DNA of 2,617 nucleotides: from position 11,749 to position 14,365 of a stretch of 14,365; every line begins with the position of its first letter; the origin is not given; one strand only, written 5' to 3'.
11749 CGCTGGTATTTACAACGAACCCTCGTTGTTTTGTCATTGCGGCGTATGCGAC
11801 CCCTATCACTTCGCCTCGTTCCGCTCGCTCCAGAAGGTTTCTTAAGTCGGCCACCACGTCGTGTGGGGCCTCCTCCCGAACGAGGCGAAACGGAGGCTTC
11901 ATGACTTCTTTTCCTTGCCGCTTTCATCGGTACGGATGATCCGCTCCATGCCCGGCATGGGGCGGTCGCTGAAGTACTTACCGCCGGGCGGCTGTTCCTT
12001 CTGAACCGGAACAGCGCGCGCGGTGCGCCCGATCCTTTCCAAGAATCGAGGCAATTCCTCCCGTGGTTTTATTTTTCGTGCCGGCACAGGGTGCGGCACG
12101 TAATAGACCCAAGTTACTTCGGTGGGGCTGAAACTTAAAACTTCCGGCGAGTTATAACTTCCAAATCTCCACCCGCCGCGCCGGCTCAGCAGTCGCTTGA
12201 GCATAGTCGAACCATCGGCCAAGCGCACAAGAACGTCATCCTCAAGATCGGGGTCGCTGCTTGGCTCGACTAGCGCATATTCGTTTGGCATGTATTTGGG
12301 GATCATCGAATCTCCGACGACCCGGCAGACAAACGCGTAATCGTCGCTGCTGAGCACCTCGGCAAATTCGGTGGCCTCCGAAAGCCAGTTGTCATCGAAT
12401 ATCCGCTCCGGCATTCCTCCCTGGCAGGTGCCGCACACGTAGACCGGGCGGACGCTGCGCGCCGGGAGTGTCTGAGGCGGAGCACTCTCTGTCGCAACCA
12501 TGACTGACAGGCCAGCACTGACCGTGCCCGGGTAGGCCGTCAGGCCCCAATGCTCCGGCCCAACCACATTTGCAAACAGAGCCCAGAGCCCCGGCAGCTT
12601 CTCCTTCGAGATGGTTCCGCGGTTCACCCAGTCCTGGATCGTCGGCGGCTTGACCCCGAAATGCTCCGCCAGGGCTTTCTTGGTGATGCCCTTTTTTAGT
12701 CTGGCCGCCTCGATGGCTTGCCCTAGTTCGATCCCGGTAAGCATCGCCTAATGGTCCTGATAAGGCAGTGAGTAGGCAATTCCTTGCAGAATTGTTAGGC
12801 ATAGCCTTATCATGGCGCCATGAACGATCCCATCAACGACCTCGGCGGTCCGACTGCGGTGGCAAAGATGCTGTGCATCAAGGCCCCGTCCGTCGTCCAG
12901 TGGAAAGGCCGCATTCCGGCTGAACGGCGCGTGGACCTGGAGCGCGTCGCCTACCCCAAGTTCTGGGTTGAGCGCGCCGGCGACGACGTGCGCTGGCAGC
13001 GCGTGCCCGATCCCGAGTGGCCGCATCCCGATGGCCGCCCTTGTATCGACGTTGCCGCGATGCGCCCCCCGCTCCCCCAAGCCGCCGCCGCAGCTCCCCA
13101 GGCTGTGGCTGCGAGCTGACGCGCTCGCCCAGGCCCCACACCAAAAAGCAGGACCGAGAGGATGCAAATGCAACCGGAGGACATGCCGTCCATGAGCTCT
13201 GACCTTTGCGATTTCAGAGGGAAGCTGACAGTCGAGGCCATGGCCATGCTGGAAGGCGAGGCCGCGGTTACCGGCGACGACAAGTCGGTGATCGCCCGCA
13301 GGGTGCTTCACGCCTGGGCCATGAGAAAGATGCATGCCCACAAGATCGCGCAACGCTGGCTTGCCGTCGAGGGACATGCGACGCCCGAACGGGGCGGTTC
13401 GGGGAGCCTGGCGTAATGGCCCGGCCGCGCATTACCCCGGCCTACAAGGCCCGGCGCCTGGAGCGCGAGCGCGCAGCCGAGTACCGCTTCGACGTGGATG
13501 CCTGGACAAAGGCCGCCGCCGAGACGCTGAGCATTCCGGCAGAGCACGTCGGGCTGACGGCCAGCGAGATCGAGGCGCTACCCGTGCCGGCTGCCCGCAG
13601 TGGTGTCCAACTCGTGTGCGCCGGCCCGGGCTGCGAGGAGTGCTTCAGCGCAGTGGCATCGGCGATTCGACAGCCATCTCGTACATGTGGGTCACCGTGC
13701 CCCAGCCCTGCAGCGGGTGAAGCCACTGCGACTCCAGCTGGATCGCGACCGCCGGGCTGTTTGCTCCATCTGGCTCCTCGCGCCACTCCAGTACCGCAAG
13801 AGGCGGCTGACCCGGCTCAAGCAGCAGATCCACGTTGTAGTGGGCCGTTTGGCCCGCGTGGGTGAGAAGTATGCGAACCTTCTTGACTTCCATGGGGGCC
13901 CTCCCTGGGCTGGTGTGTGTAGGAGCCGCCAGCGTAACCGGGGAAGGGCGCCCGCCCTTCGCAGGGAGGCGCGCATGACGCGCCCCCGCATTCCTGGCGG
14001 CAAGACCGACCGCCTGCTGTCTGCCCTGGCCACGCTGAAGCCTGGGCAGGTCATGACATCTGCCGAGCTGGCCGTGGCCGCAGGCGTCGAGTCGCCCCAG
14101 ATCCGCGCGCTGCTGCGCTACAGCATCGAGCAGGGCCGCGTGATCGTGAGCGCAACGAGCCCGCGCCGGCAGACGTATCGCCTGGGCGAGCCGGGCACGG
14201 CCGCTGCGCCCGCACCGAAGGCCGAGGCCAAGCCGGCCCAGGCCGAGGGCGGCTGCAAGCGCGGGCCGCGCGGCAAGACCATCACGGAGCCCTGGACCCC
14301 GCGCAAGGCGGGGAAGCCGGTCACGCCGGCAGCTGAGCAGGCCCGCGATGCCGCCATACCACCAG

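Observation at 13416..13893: Convergent overlap of two plausible genes; coding signal switches strand near 13645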

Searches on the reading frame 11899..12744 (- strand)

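Call 9: search_protein_families(library=pfam, max_evalue=1, proteins=[window:11899-12744:-])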
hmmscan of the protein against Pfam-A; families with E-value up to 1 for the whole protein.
window:11899-12744:- (281 aa): 13 families
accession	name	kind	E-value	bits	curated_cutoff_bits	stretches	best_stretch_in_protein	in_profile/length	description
PF00717.28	Peptidase_S24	-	4.3e-11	43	23.3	1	105-199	4-96/116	Peptidase S24-like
PF01381.28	HTH_3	-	5.3e-06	26.8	23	1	11-49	1-40/55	Helix-turn-helix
PF13384.12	HTH_23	-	0.00021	21.4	24.6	1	13-42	10-40/50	Homeodomain-like domain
PF12728.13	HTH_17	-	0.0023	18.6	27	1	23-47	5-29/51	Helix-turn-helix domain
PF15943.11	YdaS_toxin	-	0.0035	17.6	30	1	22-49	11-39/65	Bacterial toxin YdaS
PF13518.12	HTH_28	-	0.0049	17.4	25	1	16-42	9-35/52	Helix-turn-helix domain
PF13542.12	HTH_Tnp_ISL3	-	0.011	15.6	27.4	1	14-42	22-49/51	Helix-turn-helix domain of transposase family ISL3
PF13613.12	HTH_Tnp_4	-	0.012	15.7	27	1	14-41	14-41/53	Helix-turn-helix of DDE superfamily endonuclease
PF13560.12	HTH_31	-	0.034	14.9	27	1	6-41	1-36/64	Helix-turn-helix domain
PF13411.12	MerR_1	-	0.053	14.1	21.6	1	23-49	4-30/69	MerR HTH family regulatory protein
PF07022.19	Phage_CI_repr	-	0.057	14.2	22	1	21-49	13-42/65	Bacteriophage CI repressor helix-turn-helix domain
PF06056.18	Terminase_5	-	0.13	12.6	20.3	1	19-42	13-36/58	Putative ATPase subunit of terminase (gpP-like)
PF13443.12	HTH_26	-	0.21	12.3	22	1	17-46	8-39/63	Cro/C1-type HTH DNA-binding domain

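Call 10: search_protein_families(library=phrogs, max_evalue=1, proteins=[window:11899-12744:-])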
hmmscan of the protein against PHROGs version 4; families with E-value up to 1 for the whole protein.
window:11899-12744:- (281 aa): 27 families (the best 25 are shown)
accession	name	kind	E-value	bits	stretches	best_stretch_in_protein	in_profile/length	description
phrog_4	-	transcription regulation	1.7e-25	90.9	1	6-200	136-316/400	transcriptional repressor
phrog_6201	-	transcription regulation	1e-09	39.3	1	134-199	25-90/121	CI-like repressor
phrog_4779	-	transcription regulation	8.9e-06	27.1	1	13-50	9-46/98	transcriptional regulator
phrog_57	-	head and packaging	7.9e-05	23.6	1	18-48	11-41/199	terminase small subunit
phrog_8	-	transcription regulation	0.00016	22.2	1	6-50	76-121/346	transcriptional regulator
phrog_1373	-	transcription regulation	0.00034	21.6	1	5-41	62-98/166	transcriptional regulator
phrog_2328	-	transcription regulation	0.0011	19.8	1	7-44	16-53/128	transcriptional repressor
phrog_2474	-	transcription regulation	0.0018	19.2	1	19-47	48-76/118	MerR-like transcriptional regulator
phrog_8008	-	DNA, RNA and nucleotide metabolism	0.0024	18.5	1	22-50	17-45/66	DNA binding protein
phrog_3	-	transcription regulation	0.0062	17.3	1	6-44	88-124/430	transcriptional repressor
phrog_35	-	transcription regulation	0.016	16.3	1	17-49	84-116/181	transcriptional repressor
phrog_4151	-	DNA, RNA and nucleotide metabolism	0.03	15.2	1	17-44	18-45/154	DNA binding protein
phrog_2967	-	transcription regulation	0.04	14.4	1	7-42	11-46/225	transcriptional regulator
phrog_811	-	DNA, RNA and nucleotide metabolism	0.061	13.9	1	133-190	44-101/140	UmuD-like protein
phrog_66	-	integration and excision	0.063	13.9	1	15-49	89-124/412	excisionase and transcriptional regulator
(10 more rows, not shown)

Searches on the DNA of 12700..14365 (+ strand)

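Call 6: search_dna_similar(query=window:12700-14365:+, collection=phages, mode=distant)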
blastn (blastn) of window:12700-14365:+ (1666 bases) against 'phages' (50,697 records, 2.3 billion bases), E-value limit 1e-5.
No match.

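Call 31: search_rna_families(source=window, start=12700, end=14365, threshold=evalue, max_evalue=1)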
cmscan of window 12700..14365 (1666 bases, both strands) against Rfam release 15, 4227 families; matches with E-value up to 1: 0.
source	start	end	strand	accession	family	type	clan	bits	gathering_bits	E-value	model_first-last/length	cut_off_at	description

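Call 76: build_rna_model(alignment_id=A5, structure=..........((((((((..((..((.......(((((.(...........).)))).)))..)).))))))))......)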
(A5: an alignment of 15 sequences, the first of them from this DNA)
Model R1 built from alignment A5 (15 sequences, 80 columns); structure: as given.
model positions 76; base pairs 18; branch points 0; effective number of sequences 1.75; information 0.744 bits per position. Calibrated on 0.2 Mb of random sequence (short: E-values are rough).
structure used (alignment columns):
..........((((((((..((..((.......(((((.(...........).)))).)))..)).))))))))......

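Call 77: search_with_rna_model(model_id=R1, sources=[window, L001, L002, L003, L004, L005, L006, L007, L008, L009, L010, L011, L012, L013, L015, L016, L017, L019, L022], max_evalue=1, make_alignment=true)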
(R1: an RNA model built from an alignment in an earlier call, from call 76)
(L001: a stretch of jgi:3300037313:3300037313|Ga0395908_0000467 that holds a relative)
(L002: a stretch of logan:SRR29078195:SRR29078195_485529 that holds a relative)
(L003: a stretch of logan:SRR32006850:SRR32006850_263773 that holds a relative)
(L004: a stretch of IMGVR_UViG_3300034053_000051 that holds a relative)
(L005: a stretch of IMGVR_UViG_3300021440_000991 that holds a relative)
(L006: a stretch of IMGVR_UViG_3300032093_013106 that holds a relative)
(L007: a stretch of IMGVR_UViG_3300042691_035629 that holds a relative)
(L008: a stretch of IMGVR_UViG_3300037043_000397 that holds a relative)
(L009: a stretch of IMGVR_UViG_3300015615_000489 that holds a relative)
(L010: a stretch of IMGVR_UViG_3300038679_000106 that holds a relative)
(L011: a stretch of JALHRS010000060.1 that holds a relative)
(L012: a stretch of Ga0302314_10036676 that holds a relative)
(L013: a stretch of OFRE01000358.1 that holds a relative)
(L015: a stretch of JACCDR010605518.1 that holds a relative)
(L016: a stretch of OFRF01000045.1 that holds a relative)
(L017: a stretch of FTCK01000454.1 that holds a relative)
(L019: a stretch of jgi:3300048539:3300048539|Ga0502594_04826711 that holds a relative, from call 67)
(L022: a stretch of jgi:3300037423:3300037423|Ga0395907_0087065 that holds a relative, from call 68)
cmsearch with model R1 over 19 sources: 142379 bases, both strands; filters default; matches with E-value up to 1: 30.
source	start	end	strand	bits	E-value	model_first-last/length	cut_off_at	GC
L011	3286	3361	-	100.4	7.9e-21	1-76/76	no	0.68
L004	7327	7402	-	99.7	1.2e-20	1-76/76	no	0.71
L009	3594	3669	-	96.3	7.2e-20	1-76/76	no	0.7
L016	9436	9511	-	94.4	2e-19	1-76/76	no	0.68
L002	885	960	+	94.2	2.2e-19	1-76/76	no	0.7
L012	117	192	+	93.8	2.7e-19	1-76/76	no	0.68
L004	6859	6934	-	93.6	3e-19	1-76/76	no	0.68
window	13888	13963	-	91.8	8e-19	1-76/76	no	0.71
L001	9931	10006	+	91.8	8e-19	1-76/76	no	0.71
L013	6525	6600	-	91.8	8.1e-19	1-76/76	no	0.71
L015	310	385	+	91.2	1.1e-18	1-76/76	no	0.74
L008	912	987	-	90.9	1.3e-18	1-76/76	no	0.74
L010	1870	1945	-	90.9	1.3e-18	1-76/76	no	0.74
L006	5352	5427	+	86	1.8e-17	1-76/76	no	0.7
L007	989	1064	+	86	1.8e-17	1-76/76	no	0.7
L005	1075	1153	-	85.8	1.9e-17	1-76/76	no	0.71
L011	2779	2854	-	84.8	3.3e-17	1-76/76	no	0.67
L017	800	875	+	82.7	1e-16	1-76/76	no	0.67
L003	1265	1341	+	76.9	2.3e-15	1-76/76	no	0.73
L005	1508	1586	-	72.6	2.3e-14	1-76/76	no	0.7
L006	5841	5919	+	36.6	4.8e-06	1-76/76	no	0.72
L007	1478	1556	+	36.6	4.8e-06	1-76/76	no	0.72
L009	1066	1144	+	29.2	0.00026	1-76/76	no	0.68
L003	839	917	+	23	0.007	1-76/76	no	0.72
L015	1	28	+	15.8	0.31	49-76/76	5'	0.61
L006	5356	5431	-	14.8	0.54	1-76/76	no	0.66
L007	993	1068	-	14.8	0.54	1-76/76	no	0.66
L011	2775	2850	+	14.1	0.78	1-76/76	no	0.67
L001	9914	9954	-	13.9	0.9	1-76/76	no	0.78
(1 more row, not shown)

Alignment A7: 30 matches aligned to the model, 121 columns, each read 5' to 3' on its own strand. Consensus structure (alignment columns), stored with it:
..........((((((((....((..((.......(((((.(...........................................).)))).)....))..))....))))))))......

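Call 79: search_with_rna_model(model_id=R1, sources=[window, L002, L003, L004, L005, L006, L008, L009, L011, L012, L013, L015, L016, L017], max_evalue=0.001, make_alignment=true)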
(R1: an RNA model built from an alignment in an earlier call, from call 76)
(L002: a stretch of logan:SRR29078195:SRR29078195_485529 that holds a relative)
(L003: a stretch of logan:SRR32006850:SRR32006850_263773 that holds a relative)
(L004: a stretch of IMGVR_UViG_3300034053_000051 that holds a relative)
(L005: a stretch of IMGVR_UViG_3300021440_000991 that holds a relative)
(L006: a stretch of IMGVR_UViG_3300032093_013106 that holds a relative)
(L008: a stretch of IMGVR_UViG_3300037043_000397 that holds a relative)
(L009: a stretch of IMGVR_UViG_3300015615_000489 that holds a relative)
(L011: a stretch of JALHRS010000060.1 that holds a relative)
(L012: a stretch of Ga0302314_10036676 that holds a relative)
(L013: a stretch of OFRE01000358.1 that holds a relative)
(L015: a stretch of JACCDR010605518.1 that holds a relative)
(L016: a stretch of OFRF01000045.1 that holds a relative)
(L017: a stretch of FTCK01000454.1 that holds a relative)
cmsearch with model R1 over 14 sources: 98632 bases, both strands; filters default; matches with E-value up to 0.001: 19.
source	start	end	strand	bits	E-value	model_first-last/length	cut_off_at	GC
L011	3286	3361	-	100.4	5.4e-21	1-76/76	no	0.68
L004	7327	7402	-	99.7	8.3e-21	1-76/76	no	0.71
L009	3594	3669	-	96.3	5e-20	1-76/76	no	0.7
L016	9436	9511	-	94.4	1.4e-19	1-76/76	no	0.68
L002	885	960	+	94.2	1.6e-19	1-76/76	no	0.7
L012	117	192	+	93.8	1.9e-19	1-76/76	no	0.68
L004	6859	6934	-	93.6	2.1e-19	1-76/76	no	0.68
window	13888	13963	-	91.8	5.6e-19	1-76/76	no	0.71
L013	6525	6600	-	91.8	5.6e-19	1-76/76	no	0.71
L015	310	385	+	91.2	7.4e-19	1-76/76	no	0.74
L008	912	987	-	90.9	9.1e-19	1-76/76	no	0.74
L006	5352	5427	+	86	1.2e-17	1-76/76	no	0.7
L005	1075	1153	-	85.8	1.3e-17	1-76/76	no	0.71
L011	2779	2854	-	84.8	2.3e-17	1-76/76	no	0.67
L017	800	875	+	82.7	7.1e-17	1-76/76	no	0.67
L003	1265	1341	+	76.9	1.6e-15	1-76/76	no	0.73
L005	1508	1586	-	72.6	1.6e-14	1-76/76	no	0.7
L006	5841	5919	+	36.6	3.3e-06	1-76/76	no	0.72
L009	1066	1144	+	29.2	0.00018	1-76/76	no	0.68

Alignment A8: 19 matches aligned to the model, 88 columns, each read 5' to 3' on its own strand. Consensus structure (alignment columns), stored with it:
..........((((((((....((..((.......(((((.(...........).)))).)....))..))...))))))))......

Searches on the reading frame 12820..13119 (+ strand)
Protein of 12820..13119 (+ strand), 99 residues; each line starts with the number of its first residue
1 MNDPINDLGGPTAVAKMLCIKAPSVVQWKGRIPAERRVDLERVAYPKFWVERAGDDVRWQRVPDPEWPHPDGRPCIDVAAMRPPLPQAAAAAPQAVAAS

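Call 9: search_protein_families(library=pfam, max_evalue=1, proteins=[window:12820-13119:+])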
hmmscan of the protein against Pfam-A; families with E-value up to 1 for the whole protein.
window:12820-13119:+ (99 aa): 3 families
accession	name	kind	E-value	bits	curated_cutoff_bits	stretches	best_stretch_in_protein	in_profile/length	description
PF14549.12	P22_Cro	-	1.4e-08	34.8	30.2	1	5-43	6-44/60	DNA-binding transcriptional regulator Cro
PF15943.11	YdaS_toxin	-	1.1e-06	28.8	30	1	4-51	4-54/65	Bacterial toxin YdaS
PF06056.18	Terminase_5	-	0.098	13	20.3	1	11-36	16-41/58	Putative ATPase subunit of terminase (gpP-like)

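Call 10: search_protein_families(library=phrogs, max_evalue=1, proteins=[window:12820-13119:+])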
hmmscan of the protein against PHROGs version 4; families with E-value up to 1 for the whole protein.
window:12820-13119:+ (99 aa): 2 families
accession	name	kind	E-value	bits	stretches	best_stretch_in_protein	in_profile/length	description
phrog_8008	-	DNA, RNA and nucleotide metabolism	5.5e-08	33.4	1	5-48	11-50/66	DNA binding protein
phrog_409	-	transcription regulation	0.00035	22.1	1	5-44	21-61/127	transcriptional regulator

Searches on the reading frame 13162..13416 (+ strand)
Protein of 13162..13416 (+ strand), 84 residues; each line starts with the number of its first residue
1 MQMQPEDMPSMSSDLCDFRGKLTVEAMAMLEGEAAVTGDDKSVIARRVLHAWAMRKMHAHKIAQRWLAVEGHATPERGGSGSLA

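Call 9: search_protein_families(library=pfam, max_evalue=1, proteins=[window:13162-13416:+])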
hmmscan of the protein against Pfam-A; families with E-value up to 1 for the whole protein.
window:13162-13416:+ (84 aa): 0 families

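Call 10: search_protein_families(library=phrogs, max_evalue=1, proteins=[window:13162-13416:+])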
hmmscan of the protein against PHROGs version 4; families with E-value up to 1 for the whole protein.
window:13162-13416:+ (84 aa): 0 families

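Call 66: find_homologous_proteins(query=window:13162-13416:+, max_evalue=0.01)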
Query window:13162-13416:+ (84 aa): 3 proteins with E <= 0.01 among 3 candidates.
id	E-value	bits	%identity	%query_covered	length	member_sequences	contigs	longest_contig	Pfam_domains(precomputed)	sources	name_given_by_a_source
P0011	1.5e-47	176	100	98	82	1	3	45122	-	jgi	jgi:hypothetical protein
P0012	2.1e-36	141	78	98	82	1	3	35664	-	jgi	jgi:hypothetical protein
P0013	1.3e-35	138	88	88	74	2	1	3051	-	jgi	jgi:hypothetical protein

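Call 67: find_encoding_contigs(protein=P0012, flank=4000)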
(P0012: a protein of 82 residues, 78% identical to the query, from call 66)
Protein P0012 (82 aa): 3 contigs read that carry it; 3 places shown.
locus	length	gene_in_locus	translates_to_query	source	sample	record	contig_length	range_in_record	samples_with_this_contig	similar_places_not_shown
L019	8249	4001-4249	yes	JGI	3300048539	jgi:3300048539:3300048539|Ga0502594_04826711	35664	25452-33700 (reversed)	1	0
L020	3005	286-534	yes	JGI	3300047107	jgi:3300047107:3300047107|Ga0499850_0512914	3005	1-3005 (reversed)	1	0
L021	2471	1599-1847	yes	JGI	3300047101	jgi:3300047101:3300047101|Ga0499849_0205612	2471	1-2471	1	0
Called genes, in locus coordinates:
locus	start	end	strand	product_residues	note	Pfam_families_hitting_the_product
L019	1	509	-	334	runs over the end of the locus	-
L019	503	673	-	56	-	-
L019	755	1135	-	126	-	-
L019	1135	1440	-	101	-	-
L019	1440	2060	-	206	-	-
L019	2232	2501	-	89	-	-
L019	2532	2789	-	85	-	-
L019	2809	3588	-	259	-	PF01381:HTH_3, PF13560:HTH_31, PF00717:Peptidase_S24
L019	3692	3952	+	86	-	PF15943:YdaS_toxin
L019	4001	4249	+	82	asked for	-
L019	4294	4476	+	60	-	-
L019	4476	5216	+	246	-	-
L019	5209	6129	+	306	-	PF07120:DUF1376 (weak)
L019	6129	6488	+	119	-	-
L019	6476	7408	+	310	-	PF13481:AAA_25, PF03796:DnaB_C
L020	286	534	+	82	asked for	-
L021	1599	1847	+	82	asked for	-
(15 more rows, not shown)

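Call 68: find_encoding_contigs(protein=P0013, flank=4000)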
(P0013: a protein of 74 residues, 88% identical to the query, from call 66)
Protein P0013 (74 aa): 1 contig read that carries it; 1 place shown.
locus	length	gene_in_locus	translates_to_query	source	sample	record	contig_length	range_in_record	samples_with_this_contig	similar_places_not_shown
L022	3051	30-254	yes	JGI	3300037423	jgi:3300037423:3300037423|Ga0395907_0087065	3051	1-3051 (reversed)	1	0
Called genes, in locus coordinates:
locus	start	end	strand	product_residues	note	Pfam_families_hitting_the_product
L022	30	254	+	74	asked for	-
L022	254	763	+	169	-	-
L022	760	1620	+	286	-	PF02086:MethyltransfD12 (faint)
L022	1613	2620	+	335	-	-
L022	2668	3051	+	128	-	?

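Call 69: find_encoding_contigs(protein=P0011, flank=2000)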
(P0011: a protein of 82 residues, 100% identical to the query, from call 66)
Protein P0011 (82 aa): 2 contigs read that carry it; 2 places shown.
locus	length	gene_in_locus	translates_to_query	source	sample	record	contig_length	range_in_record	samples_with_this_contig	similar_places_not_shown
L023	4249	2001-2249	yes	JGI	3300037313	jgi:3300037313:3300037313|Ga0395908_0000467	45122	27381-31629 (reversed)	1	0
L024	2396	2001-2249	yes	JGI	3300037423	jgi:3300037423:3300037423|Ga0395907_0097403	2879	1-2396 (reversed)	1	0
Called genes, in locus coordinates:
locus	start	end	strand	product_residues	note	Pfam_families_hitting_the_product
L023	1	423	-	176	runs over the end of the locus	PF00226:DnaJ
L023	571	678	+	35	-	-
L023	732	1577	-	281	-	PF01381:HTH_3 (weak), PF00717:Peptidase_S24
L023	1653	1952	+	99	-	PF14549:P22_Cro, PF15943:YdaS_toxin (weak)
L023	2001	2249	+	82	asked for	-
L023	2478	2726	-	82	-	-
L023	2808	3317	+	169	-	-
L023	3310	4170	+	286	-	-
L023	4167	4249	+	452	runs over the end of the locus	PF00772:DnaB, PF13481:AAA_25, PF03796:DnaB_C, PF06745:ATPase (weak)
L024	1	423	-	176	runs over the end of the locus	PF00226:DnaJ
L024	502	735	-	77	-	-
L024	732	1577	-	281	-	PF01381:HTH_3 (weak), PF00717:Peptidase_S24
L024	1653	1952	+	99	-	PF14549:P22_Cro, PF15943:YdaS_toxin (weak)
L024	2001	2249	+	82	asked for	-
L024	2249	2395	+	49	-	?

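Call 96: search_protein_families(library=padloc, max_evalue=1, proteins=[window:13162-13416:+])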
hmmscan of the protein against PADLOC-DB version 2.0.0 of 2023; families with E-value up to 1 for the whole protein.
window:13162-13416:+ (84 aa): 0 families

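Call 97: search_protein_families(library=ncbifam, max_evalue=1, proteins=[window:13162-13416:+])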
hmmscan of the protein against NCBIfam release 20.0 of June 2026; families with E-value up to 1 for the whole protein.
window:13162-13416:+ (84 aa): 1 family
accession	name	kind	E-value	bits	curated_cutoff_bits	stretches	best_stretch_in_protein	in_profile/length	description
NF047394.1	AcylCoAsynMbcS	equivalog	0.096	11.3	850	1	23-71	168-211/525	acyl-CoA synthetase MbcS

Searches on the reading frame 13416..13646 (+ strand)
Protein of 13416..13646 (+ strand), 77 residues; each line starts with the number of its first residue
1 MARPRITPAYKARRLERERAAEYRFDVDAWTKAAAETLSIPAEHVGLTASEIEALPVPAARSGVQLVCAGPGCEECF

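Call 39: search_protein_representatives(protein=window:13416-13646:+)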
Query: 77 residues. Proteins with E-value up to 0.001 (for the whole library): 7; up to 1e-10: 0; up to 1e-30: 0. The best 7 are listed.
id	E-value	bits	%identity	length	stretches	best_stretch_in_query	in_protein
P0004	1.6e-07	47.7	29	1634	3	17-51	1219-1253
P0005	5.0e-07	46.2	25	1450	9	18-57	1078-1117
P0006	1.0e-06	45.2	43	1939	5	20-45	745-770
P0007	5.0e-05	39.8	43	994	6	33-74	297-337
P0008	6.5e-04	36.3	32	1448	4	6-35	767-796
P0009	8.3e-04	36.0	46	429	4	20-64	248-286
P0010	9.9e-04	35.7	41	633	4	20-63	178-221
